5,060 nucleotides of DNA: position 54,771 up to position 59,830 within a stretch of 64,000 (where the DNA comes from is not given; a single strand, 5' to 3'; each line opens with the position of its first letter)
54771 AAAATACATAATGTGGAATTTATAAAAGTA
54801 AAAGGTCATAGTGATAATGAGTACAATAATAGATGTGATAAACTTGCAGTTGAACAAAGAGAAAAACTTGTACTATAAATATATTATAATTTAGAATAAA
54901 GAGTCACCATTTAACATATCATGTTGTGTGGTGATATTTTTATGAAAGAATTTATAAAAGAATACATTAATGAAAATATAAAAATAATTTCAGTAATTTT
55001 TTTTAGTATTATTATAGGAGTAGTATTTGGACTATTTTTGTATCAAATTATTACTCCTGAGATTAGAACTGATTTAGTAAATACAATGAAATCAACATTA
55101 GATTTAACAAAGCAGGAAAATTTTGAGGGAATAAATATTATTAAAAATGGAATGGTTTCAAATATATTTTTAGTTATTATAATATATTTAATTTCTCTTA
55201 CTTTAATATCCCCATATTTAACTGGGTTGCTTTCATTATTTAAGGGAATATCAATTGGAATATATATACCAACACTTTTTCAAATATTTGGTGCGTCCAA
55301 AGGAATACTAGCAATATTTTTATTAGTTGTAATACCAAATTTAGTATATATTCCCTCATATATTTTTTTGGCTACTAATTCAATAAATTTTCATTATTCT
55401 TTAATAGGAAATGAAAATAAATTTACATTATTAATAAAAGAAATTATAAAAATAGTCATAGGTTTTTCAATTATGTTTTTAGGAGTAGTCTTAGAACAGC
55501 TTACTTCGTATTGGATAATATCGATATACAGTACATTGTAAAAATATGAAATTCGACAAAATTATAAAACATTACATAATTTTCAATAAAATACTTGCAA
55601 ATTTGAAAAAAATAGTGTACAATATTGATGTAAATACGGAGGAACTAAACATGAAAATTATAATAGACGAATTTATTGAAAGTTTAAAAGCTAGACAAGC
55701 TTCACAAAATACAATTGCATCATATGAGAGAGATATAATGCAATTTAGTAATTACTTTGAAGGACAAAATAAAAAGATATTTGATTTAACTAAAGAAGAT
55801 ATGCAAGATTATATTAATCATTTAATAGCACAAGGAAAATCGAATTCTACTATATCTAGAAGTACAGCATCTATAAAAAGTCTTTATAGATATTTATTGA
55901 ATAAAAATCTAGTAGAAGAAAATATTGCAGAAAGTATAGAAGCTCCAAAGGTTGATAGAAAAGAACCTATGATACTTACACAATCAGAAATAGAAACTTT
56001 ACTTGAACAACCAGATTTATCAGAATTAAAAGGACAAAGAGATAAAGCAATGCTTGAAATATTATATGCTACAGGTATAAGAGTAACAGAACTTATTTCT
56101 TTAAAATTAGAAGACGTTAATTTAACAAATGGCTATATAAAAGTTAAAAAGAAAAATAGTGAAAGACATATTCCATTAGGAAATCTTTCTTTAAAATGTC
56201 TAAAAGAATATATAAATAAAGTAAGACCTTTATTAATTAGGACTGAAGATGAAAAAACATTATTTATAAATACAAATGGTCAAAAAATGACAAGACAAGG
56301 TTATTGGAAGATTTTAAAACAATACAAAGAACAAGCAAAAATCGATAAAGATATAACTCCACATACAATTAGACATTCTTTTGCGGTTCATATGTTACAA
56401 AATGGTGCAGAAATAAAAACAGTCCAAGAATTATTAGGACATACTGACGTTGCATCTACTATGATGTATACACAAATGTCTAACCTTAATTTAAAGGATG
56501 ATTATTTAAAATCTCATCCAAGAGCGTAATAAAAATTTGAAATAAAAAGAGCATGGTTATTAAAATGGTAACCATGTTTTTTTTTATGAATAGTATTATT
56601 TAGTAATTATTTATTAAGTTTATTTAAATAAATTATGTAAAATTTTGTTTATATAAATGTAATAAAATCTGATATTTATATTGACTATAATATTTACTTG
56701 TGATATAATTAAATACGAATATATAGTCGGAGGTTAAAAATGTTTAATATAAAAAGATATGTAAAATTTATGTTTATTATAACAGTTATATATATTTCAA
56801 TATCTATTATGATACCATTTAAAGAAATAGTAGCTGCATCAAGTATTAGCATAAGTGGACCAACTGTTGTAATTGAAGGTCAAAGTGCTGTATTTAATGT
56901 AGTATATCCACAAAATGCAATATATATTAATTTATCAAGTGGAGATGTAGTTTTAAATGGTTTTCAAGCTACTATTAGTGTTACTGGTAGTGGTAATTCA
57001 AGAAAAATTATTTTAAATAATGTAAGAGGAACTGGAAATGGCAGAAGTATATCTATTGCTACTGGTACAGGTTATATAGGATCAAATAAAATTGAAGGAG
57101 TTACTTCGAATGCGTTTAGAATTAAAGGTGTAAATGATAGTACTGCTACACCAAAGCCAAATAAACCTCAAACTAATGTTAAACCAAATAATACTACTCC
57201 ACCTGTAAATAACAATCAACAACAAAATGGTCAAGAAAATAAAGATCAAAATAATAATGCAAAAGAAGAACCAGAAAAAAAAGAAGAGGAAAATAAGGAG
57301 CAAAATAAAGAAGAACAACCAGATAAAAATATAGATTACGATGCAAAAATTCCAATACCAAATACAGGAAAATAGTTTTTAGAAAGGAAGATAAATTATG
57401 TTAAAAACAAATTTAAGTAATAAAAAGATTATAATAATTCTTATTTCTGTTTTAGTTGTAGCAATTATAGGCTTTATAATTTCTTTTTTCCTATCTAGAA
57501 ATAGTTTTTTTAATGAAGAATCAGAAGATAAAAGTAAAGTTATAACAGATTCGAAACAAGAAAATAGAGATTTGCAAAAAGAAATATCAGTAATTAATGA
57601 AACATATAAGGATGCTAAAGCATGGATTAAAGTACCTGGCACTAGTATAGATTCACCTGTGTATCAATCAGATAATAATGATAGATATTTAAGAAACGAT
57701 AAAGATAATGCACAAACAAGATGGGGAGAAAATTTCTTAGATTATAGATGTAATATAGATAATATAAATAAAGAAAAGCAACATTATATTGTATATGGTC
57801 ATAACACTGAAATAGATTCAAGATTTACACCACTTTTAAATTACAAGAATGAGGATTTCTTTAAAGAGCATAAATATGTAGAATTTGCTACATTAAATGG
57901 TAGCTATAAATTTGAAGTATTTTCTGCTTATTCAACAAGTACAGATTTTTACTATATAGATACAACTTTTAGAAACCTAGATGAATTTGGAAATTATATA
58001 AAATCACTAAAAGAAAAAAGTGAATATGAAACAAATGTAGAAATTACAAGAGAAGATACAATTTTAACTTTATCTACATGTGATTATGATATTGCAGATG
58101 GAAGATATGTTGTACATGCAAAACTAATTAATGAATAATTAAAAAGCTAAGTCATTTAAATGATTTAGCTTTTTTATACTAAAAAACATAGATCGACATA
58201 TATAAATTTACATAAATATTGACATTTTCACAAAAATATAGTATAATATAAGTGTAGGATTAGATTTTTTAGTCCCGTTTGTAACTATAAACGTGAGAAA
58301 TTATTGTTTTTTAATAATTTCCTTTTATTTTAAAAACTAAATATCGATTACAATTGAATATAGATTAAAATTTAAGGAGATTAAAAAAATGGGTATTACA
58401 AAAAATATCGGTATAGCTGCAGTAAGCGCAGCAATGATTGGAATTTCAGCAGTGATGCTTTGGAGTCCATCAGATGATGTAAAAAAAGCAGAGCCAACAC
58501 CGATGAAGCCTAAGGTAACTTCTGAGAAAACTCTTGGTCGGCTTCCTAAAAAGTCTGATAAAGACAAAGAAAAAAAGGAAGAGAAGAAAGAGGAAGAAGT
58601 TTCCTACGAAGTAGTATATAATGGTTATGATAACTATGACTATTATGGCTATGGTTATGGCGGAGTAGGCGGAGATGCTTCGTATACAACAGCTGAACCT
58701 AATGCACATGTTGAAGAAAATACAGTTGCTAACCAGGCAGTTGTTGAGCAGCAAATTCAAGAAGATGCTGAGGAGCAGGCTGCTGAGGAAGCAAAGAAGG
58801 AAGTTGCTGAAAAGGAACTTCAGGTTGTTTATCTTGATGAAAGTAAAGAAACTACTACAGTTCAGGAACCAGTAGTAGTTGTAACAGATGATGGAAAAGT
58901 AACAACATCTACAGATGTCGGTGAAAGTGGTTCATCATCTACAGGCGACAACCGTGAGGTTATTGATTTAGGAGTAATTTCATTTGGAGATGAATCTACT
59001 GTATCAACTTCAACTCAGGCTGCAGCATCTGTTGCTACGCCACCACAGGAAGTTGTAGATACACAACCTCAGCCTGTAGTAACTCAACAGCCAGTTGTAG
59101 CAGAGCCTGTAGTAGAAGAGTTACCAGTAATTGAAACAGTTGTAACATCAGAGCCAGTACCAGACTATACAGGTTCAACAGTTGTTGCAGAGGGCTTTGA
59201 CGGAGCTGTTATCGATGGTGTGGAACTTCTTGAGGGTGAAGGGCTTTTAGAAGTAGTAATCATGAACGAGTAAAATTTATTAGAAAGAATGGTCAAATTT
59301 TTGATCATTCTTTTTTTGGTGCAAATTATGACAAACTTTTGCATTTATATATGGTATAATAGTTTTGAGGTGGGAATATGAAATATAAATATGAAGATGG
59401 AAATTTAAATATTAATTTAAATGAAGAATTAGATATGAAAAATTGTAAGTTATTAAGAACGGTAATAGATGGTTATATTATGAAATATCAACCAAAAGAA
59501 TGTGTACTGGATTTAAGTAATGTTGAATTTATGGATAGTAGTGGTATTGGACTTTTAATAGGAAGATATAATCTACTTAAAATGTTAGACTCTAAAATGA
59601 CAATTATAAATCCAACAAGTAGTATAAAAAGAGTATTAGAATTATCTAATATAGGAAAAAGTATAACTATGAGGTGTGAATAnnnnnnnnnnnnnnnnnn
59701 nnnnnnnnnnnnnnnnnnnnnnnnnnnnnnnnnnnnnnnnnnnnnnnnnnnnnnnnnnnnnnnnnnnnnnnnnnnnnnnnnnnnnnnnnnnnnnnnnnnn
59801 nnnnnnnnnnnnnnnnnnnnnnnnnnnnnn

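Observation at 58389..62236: Paralogous acidic extracellular module in two genes bracketing spoIIAA-AB, one copy compositionally foreign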

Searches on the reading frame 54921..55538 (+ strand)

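Call 6: search_protein_families(library=pfam, proteins=[window:54921-55538:+], max_evalue=0.01)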
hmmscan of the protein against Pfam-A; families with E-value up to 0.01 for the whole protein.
window:54921-55538:+ (206 aa): 1 family
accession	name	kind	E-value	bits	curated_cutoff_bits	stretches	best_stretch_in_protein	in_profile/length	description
PF01944.22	SpoIIM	-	2.1e-11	44.4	26.9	1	26-187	3-152/163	Stage II sporulation protein M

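Call 7: search_protein_families(library=ncbifam, proteins=[window:54921-55538:+], max_evalue=0.01)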
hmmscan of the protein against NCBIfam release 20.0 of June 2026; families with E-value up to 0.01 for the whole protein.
window:54921-55538:+ (206 aa): 1 family
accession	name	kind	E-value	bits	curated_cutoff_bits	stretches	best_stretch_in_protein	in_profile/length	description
TIGR02831.1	spo_II_M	equivalog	4.8e-13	49.4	100.2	1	12-192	3-190/200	stage II sporulation protein M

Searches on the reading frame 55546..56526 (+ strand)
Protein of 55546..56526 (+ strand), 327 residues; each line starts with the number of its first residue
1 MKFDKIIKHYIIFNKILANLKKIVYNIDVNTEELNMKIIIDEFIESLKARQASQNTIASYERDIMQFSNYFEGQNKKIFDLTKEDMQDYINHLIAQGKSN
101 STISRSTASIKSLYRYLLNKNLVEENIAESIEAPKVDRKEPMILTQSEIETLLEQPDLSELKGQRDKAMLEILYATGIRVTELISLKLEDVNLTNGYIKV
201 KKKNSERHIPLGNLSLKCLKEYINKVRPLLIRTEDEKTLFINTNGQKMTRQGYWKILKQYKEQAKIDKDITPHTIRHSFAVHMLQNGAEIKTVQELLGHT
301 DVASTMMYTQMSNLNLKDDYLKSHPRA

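Call 6: search_protein_families(library=pfam, proteins=[window:55546-56526:+], max_evalue=0.01)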
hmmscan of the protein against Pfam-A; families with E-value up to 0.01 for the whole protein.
window:55546-56526:+ (327 aa): 6 families
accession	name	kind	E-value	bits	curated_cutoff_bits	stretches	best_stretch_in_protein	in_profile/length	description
PF00589.27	Phage_integrase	-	6.7e-47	159.9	27.1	1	144-311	3-168/172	Phage integrase family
PF02899.23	Phage_int_SAM_1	-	7.1e-18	65.1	22.3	1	40-120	1-82/83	Phage integrase, N-terminal SAM-like domain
PF13495.12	Phage_int_SAM_4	-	1.6e-12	48.1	27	1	40-122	2-83/85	Phage integrase, N-terminal SAM-like domain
PF13102.12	Phage_int_SAM_5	-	4e-06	27.6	22.3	1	39-127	5-92/98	Phage integrase SAM-like domain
PF14659.12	Phage_int_SAM_3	-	0.0013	19.4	22.6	1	41-93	7-57/58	Phage integrase, N-terminal SAM-like domain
PF18534.6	HBD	-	0.0099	16.5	32.9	0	86-132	7-54/84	Helical bundle domain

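Call 7: search_protein_families(library=ncbifam, proteins=[window:55546-56526:+], max_evalue=0.01)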
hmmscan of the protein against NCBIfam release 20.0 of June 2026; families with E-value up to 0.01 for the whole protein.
window:55546-56526:+ (327 aa): 13 families
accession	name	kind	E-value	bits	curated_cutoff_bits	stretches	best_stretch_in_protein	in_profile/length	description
TIGR02225.1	recomb_XerD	equivalog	2.3e-98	329.1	329.6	1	42-327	2-290/290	site-specific tyrosine recombinase XerD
NF001399.0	PRK00283.1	subfamily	3e-88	295.9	279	1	36-327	5-299/300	tyrosine recombinase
TIGR02224.1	recomb_XerC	equivalog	1.7e-82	277.1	335.15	1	42-327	2-293/295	tyrosine recombinase XerC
NF040815.2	recomb_XerA_Arch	equivalog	1e-67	228.5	220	1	41-320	1-263/263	site-specific tyrosine recombinase/integron integrase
NF002331.0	PRK01287.1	subfamily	4.1e-59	200.4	371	1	26-325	16-326/365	site-specific tyrosine recombinase XerC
TIGR02249.1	integrase_gron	subfamily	5.5e-42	144.2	265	2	251-313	240-302/315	integron integrase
NF003462.0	PRK05084.1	equivalog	4.9e-33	114.3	267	2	163-318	194-351/360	tyrosine recombinase XerS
NF011946.0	PRK15417.1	equivalog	1.4e-25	90.2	435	2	247-313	251-317/337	integron integrase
NF007370.0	PRK09870.1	subfamily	1.2e-20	74.1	221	1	135-310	4-178/200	tyrosine-type DNA invertase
NF007371.0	PRK09871.1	subfamily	4.6e-17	62.2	222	1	144-310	7-173/198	tyrosine-type DNA invertase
NF002685.0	PRK02436.1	equivalog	3.5e-12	46.7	178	1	36-302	1-237/245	site-specific tyrosine recombinase XerD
NF040693.1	recomb_GmtY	equivalog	1.9e-08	34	340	1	214-313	331-434/441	gamma-mobile-trio recombinase GmtY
NF041502.1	integrase_1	equivalog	0.0044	15.8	350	0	230-311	279-360/484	site-specific integrase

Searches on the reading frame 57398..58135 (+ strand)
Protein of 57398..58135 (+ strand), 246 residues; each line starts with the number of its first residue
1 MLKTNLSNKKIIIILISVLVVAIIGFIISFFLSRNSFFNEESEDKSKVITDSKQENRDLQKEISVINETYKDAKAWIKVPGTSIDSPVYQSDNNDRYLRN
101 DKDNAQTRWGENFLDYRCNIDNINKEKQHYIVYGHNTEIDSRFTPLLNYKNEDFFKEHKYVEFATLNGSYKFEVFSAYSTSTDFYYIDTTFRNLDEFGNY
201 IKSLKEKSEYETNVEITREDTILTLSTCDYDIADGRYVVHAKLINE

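Call 6: search_protein_families(library=pfam, proteins=[window:57398-58135:+], max_evalue=0.01)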
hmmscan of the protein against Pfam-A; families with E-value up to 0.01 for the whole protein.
window:57398-58135:+ (246 aa): 1 family
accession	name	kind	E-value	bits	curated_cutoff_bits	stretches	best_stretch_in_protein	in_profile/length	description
PF04203.18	Sortase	-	9.3e-14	51.7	26.6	1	77-243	1-124/125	Sortase domain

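Call 7: search_protein_families(library=ncbifam, proteins=[window:57398-58135:+], max_evalue=0.01)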
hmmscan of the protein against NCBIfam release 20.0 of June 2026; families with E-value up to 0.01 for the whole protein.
window:57398-58135:+ (246 aa): 6 families
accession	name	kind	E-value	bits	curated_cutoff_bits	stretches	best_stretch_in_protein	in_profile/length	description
TIGR03064.1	sortase_srtB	equivalog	1.1e-51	175.4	153.75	1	10-239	7-235/235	class B sortase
NF040525.1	SrtB_LPKTxSAVK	exception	9.9e-19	67.3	200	1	37-229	29-224/261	class B sortase, LPKTxAVK-specific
TIGR02209.1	ftsL_broad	equivalog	0.0011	18.9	42.45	1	9-64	2-55/85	cell division protein FtsL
TIGR01006.1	polys_exp_MPA1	subfamily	0.0024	17.4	296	1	8-68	18-79/226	CspC family polysaccharide chain length determinant protein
TIGR01076.1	sortase_fam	subfamily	0.006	16.4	39.35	0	207-242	91-126/136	sortase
NF042931.1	SAG1386_EF1546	equivalog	0.007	16.5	80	0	5-61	24-82/158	SAG1386/EF1546 family surface-associated protein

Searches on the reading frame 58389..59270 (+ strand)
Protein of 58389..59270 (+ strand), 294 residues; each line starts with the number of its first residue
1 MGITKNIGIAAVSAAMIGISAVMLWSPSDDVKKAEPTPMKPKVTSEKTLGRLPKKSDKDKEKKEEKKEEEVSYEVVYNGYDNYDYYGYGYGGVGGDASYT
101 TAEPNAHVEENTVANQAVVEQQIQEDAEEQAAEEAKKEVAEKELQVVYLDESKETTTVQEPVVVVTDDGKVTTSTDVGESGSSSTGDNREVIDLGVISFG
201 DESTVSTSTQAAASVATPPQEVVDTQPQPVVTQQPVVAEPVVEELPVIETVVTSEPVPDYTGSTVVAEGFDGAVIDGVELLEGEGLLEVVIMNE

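Call 6: search_protein_families(library=pfam, proteins=[window:58389-59270:+], max_evalue=0.01)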
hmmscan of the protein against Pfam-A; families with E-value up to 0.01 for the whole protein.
window:58389-59270:+ (294 aa): 0 families

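Call 7: search_protein_families(library=ncbifam, proteins=[window:58389-59270:+], max_evalue=0.01)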
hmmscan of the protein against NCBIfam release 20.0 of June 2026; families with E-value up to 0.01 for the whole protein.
window:58389-59270:+ (294 aa): 1 family
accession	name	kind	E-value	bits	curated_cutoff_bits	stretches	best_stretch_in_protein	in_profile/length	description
NF010124.0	PRK13601.1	equivalog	0.0023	18.2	124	1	112-155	20-63/84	putative L7Ae-like ribosomal protein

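Call 9: find_homologous_proteins(query=window:58389-59270:+)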
Query window:58389-59270:+ (294 aa): 2 proteins with E <= 0.001 among 8000 candidates.
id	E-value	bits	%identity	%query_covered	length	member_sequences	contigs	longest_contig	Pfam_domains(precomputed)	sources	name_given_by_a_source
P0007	3.7e-177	605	100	100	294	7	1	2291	-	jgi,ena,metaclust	metaclust:\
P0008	1.7e-72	262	51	91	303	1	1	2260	-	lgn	-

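Call 12: find_encoding_contigs(protein=P0008, flank=10000, max_places=4)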
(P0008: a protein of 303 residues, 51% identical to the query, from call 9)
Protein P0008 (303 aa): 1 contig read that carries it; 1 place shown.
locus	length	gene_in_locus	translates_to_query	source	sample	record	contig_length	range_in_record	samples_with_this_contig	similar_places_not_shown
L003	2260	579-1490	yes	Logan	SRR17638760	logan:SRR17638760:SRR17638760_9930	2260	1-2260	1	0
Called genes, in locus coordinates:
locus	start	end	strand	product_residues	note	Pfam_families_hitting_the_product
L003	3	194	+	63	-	?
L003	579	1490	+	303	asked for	-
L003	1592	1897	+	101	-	PF01740:STAS, PF13466:STAS_2 (weak)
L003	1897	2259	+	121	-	?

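Call 52: search_protein_families(library=phrogs, proteins=[window:58389-59270:+], max_evalue=0.01)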
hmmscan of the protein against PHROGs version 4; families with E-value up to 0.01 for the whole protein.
window:58389-59270:+ (294 aa): 0 families
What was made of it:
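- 58389..59273 (+): Gene A, 294 aa. N-terminal membrane anchor or signal (aa 3-25), acidic/basic linker, shared module (aa about 96-205), then a Val/Glu/Pro/Thr-rich tail. GC 0.412. No Pfam, NCBIfam or PHROG family (calls 6, 7, 52).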

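Call 72: list_cluster_members(proteins=[window:58389-59270:+, window:60242-62233:+, window:62432-63829:+, window:49848-50792:+])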
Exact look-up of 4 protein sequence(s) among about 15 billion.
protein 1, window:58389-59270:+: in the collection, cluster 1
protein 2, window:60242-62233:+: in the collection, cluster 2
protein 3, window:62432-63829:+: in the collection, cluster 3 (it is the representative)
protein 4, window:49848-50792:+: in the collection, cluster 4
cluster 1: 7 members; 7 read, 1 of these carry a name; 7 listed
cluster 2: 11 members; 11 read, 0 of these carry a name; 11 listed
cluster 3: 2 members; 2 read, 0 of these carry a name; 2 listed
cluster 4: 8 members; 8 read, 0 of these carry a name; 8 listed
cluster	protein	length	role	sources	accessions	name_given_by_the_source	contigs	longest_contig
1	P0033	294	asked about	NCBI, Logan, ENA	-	-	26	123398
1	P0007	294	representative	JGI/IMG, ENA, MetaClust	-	\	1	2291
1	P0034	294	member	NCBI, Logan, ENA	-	-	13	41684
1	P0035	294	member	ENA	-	-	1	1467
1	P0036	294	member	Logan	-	-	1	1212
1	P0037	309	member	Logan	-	-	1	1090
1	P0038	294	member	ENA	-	-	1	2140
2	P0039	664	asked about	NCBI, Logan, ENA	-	-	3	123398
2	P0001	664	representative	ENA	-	-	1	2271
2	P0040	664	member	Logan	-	-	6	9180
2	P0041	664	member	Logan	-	-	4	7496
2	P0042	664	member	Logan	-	-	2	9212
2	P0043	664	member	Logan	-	-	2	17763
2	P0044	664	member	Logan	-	-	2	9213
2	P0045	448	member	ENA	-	-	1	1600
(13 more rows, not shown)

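Call 76: predict_structure(alignment_id=A3)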
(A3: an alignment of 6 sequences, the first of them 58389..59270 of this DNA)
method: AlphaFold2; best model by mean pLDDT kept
length: 294 residues; sequences in the alignment: 6
mean_pLDDT: 46.9   pTM: 0.19
mean pLDDT of the five models: 46.9, 43.0, 39.0, 37.9, 35.4
residues with pLDDT >= 90: 0; 70-90: 39; 50-70: 45; < 50: 210
segments of 3 or more residues with pLDDT < 50: 29-54, 57-102, 144-161, 176-190, 197-294
pLDDT, mean of each block of 10 residues (from residue 1): 62 80 60 42 45 47 38 39 37 39 50 73 86 76 46 40 53 48 43 49 36 33 33 36 33 33 35 38 36 32
secondary structure, 60 per line:
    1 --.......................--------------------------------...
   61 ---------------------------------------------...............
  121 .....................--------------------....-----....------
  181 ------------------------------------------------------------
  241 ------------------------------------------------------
elements in order: H3-25 H106-141 E162-165 E171-174
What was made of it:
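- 58389..59273 (+): AlphaFold2: TM helix 3-25, helix 106-141 (pLDDT 73-86), small hairpin 162-174, rest below 50 (call 76).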

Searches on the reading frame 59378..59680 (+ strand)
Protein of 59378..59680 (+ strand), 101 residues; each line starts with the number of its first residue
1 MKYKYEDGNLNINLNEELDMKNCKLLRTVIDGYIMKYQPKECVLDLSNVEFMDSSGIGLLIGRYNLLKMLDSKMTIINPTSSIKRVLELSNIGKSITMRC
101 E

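Call 6: search_protein_families(library=pfam, proteins=[window:59378-59680:+], max_evalue=0.01)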
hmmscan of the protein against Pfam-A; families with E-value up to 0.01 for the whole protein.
window:59378-59680:+ (101 aa): 2 families
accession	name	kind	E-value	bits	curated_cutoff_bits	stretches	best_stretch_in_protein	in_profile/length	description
PF01740.26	STAS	-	2.3e-14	53.5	22.6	1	7-98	8-99/106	STAS domain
PF13466.11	STAS_2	-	1.1e-08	35.5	29.2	1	12-92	1-79/80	STAS domain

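Call 7: search_protein_families(library=ncbifam, proteins=[window:59378-59680:+], max_evalue=0.01)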
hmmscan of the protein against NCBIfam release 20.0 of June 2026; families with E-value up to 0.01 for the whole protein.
window:59378-59680:+ (101 aa): 4 families
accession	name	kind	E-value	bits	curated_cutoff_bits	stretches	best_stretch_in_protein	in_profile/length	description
TIGR02886.1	spore_II_AA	equivalog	6.7e-24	83.9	114.75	1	2-98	2-98/106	anti-sigma F factor antagonist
TIGR00377.1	ant_ant_sig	superfamily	2.9e-19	68.9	53.45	1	3-98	7-102/108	anti-sigma factor antagonist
NF047705.1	slr1659_superfam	superfamily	0.0004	20.6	100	1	33-61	42-70/111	slr1659 superfamily regulator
NF033618.0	mlaB_1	equivalog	0.00041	20.7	90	1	42-96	38-92/94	lipid asymmetry maintenance protein MlaB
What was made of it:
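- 59378..59683 (+): spoIIAA-like anti-sigma-factor antagonist (STAS). TIGR00377 superfamily scores 68.9, above 53.45 (calls 6, 7).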
